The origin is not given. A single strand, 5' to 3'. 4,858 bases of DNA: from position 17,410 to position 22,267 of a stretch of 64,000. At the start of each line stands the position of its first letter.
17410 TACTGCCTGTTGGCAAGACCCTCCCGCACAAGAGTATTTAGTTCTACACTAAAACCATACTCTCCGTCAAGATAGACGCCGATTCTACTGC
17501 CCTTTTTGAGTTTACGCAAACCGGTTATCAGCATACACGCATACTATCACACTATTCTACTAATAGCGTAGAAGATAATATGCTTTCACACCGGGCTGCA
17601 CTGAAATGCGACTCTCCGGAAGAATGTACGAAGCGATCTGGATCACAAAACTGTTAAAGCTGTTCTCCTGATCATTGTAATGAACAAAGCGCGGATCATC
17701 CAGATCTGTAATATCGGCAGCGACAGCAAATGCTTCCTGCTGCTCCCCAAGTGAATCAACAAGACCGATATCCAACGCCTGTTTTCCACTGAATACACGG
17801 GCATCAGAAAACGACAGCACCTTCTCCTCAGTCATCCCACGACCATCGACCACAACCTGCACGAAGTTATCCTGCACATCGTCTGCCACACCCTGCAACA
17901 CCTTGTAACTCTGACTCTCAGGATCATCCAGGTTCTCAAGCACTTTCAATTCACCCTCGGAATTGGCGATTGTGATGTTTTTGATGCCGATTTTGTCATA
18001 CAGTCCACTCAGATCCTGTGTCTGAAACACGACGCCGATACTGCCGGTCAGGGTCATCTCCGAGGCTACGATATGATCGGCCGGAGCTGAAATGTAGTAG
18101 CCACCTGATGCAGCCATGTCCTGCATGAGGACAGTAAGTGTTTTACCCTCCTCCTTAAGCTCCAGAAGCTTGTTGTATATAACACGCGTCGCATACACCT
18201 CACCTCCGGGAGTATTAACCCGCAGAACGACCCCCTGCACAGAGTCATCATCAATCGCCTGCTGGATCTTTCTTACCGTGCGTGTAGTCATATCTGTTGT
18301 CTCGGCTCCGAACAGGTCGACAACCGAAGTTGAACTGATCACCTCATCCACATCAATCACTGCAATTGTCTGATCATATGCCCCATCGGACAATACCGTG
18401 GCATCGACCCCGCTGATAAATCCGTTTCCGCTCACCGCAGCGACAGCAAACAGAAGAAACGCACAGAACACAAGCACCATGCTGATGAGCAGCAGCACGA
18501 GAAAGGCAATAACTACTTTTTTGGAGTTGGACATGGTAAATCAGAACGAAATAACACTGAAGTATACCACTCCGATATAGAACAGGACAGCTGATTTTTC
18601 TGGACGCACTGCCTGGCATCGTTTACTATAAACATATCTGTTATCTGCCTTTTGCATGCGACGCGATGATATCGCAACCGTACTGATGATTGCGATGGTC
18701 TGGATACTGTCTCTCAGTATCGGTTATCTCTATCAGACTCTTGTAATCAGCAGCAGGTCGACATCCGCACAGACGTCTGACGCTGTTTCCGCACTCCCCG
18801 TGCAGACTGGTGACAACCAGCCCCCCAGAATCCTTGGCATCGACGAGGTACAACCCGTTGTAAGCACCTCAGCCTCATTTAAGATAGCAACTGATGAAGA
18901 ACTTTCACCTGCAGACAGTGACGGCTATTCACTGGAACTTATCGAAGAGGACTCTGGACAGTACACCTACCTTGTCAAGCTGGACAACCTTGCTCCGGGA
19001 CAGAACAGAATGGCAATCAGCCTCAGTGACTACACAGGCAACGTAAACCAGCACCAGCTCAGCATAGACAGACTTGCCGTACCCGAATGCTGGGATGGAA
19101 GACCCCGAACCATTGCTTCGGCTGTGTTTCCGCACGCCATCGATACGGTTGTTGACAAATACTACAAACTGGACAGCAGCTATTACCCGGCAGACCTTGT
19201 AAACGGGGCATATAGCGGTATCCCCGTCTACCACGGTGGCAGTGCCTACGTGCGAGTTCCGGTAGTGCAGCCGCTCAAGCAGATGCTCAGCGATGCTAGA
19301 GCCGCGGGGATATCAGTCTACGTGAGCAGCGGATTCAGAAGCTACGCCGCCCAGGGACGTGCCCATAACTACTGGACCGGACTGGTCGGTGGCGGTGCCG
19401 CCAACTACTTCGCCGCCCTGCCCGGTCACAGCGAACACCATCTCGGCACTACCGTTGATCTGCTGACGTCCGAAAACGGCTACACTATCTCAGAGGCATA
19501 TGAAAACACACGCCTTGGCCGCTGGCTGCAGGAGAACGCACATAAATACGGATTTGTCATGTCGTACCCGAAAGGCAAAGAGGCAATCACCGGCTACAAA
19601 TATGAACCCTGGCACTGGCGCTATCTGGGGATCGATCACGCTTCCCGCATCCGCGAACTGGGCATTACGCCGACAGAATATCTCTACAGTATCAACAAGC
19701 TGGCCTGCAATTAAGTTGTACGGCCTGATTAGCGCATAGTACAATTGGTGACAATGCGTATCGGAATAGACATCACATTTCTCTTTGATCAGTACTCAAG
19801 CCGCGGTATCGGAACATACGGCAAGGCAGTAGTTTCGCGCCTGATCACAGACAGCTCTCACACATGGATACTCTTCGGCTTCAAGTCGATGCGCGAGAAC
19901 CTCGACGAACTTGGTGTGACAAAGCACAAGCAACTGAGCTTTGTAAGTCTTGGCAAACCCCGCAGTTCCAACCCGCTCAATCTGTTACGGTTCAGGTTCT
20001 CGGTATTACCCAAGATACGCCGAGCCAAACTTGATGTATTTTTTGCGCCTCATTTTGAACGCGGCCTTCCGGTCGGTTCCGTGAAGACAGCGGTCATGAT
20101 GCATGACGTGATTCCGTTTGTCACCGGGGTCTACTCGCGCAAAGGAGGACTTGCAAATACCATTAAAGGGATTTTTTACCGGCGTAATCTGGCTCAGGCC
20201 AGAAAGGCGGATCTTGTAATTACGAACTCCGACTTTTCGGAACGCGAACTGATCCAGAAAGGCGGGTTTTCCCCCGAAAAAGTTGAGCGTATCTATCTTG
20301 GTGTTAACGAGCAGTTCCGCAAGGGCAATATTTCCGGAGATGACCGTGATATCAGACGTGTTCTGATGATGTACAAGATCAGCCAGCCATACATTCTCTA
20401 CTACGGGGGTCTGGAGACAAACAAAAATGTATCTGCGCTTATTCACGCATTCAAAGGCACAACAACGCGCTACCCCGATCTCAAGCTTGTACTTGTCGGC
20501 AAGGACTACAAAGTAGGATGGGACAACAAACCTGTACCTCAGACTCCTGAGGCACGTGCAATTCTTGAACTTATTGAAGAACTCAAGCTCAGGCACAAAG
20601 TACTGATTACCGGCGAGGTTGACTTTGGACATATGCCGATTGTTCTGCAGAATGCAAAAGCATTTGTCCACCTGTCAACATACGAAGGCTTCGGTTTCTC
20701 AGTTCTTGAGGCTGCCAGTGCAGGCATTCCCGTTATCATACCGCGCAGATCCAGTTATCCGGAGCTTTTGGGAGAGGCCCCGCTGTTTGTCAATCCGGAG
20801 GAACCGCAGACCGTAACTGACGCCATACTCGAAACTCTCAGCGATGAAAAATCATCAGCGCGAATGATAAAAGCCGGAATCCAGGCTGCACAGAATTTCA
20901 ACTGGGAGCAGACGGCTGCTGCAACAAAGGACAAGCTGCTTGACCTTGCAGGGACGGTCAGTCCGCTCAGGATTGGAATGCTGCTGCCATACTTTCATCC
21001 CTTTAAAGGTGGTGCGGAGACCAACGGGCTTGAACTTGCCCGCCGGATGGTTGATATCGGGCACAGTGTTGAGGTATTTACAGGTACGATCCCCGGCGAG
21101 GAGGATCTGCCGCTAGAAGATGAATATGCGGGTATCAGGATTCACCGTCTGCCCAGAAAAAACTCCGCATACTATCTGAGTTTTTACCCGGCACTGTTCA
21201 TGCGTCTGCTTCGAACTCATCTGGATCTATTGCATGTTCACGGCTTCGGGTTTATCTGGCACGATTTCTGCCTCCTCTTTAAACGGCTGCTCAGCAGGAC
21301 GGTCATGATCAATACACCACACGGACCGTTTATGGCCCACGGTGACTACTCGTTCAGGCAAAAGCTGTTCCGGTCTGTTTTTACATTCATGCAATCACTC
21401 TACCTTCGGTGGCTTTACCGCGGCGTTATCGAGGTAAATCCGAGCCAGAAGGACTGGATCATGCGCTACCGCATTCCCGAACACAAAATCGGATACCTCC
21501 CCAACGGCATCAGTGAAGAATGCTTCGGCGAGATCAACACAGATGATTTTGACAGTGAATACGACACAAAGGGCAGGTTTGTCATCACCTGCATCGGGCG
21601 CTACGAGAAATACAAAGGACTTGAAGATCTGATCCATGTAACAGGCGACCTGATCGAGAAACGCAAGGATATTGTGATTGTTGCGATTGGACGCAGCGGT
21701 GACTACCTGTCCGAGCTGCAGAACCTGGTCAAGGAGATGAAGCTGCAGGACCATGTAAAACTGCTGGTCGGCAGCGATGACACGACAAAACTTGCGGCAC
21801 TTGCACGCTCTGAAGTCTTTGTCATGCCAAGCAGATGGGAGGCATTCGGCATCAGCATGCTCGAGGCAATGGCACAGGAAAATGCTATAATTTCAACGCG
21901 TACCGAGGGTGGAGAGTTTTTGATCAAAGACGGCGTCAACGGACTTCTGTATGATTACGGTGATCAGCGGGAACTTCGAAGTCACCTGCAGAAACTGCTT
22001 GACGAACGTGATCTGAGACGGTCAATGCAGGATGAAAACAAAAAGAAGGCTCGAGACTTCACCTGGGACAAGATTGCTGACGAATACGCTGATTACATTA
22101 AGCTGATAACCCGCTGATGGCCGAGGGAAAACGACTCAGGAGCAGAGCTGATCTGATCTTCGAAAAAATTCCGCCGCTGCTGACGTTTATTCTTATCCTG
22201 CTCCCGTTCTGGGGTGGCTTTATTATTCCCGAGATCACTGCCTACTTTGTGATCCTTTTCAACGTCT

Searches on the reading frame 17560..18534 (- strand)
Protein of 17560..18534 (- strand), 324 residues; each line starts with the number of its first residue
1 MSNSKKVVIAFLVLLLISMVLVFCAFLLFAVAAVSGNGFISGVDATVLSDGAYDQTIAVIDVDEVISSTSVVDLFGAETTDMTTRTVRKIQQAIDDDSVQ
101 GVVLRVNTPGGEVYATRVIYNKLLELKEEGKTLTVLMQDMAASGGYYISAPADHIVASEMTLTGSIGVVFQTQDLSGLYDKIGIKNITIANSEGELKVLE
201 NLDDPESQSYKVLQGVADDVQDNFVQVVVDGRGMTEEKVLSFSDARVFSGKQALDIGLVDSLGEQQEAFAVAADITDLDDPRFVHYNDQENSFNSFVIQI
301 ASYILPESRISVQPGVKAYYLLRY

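Call 11: search_protein_families(library=pfam, proteins=[window:17560-18534:-], max_evalue=0.001)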
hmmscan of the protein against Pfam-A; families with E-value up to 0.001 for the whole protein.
window:17560-18534:- (324 aa): 4 families
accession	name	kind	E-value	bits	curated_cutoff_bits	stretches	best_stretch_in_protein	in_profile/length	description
PF01343.23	Peptidase_S49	-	1.6e-35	122.8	24.9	1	126-275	2-150/154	Peptidase family S49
PF25145.1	NfeD1b_N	-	5.8e-07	29.7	40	1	88-169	21-98/189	NfeD1b, N-terminal domain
PF00574.28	CLP_protease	-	2.3e-06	28.1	20.2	1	60-152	7-96/182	Clp protease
PF01972.22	SDH_protease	-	4e-05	23.2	31.3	1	55-166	51-155/286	ClpP-like SDH-type serine proteinase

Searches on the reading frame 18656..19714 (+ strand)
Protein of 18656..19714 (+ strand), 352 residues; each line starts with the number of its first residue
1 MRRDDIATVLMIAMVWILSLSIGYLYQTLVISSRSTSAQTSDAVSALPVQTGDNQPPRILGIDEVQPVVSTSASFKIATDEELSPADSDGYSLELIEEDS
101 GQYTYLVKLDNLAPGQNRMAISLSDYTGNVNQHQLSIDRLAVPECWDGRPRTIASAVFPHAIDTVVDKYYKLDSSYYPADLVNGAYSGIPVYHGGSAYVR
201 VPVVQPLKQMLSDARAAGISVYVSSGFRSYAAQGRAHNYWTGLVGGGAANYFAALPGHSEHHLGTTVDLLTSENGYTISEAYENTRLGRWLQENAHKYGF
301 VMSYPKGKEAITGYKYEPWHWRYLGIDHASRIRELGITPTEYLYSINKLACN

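Call 11: search_protein_families(library=pfam, proteins=[window:18656-19714:+], max_evalue=0.001)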
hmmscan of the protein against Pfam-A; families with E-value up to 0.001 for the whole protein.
window:18656-19714:+ (352 aa): 1 family
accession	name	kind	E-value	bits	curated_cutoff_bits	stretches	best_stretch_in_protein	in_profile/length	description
PF02557.22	VanY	-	4.6e-38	130.4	25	1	198-325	3-131/132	D-alanyl-D-alanine carboxypeptidase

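Call 101: find_encoding_contigs(protein=window:18656-19714:+, flank=10000, max_places=5)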
Protein window:18656-19714:+ (352 aa): 3 contigs read that carry it; 2 places shown.
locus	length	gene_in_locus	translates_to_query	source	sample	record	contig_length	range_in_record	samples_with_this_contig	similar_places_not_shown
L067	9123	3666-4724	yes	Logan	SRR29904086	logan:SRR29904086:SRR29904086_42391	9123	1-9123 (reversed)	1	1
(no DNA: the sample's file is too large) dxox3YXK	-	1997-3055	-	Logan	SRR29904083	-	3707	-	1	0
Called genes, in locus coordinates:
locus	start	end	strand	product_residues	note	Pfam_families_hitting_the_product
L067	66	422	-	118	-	PF08378:NERD (weak), PF02021:UPF0102, PF01939:NucS_C (faint)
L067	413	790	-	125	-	PF01351:RNase_HII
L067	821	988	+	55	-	-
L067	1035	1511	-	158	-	PF01245:Ribosomal_L19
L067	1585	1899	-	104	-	PF13560:HTH_31, PF12844:HTH_19, PF01381:HTH_3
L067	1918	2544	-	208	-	PF02631:RecX_HTH2 (weak), PF21982:RecX_HTH1 (weak), PF21981:RecX_HTH3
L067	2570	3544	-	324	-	PF00574:CLP_protease (faint), PF25145:NfeD1b_N (weak), PF01343:Peptidase_S49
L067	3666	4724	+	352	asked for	PF02557:VanY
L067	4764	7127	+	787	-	PF13439:Glyco_transf_4, PF00534:Glycos_transf_1, PF13692:Glyco_trans_1_4, PF20706:GT4-conflict, PF13439:Glyco_transf_4, PF13579:Glyco_trans_4_4, PF20706:GT4-conflict, PF00534:Glycos_transf_1, +2 more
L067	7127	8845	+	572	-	-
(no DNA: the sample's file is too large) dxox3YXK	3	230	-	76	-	?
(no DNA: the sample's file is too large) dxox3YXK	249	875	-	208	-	PF02631:RecX_HTH2 (weak), PF21982:RecX_HTH1 (weak), PF21981:RecX_HTH3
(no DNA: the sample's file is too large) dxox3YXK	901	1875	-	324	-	PF00574:CLP_protease (faint), PF25145:NfeD1b_N (weak), PF01343:Peptidase_S49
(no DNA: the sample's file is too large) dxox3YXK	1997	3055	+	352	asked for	PF02557:VanY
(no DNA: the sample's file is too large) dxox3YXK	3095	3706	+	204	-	?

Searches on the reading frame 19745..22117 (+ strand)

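Call 11: search_protein_families(library=pfam, proteins=[window:19745-22117:+], max_evalue=0.001)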
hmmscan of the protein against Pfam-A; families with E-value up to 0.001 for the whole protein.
window:19745-22117:+ (790 aa): 6 families
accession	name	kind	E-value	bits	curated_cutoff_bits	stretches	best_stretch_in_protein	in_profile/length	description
PF00534.26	Glycos_transf_1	-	2.1e-65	219.9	26.4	2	609-767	13-171/172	Glycosyl transferases group 1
PF13692.12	Glyco_trans_1_4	-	8.7e-48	162.6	27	2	612-753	2-141/142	Glycosyl transferases group 1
PF13439.12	Glyco_transf_4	-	2.8e-31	109.3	28.5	2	422-590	2-167/170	Glycosyltransferase Family 4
PF20706.3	GT4-conflict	-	1.9e-19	70.4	26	2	608-713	194-306/385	Family 4 Glycosyltransferase in conflict systems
PF13579.12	Glyco_trans_4_4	-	5.7e-18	66.2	29.7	2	422-588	1-158/158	Glycosyl transferase 4-like domain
PF13524.12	Glyco_trans_1_2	-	3.1e-13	50.3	25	1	243-392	12-140/144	Glycosyl transferase-like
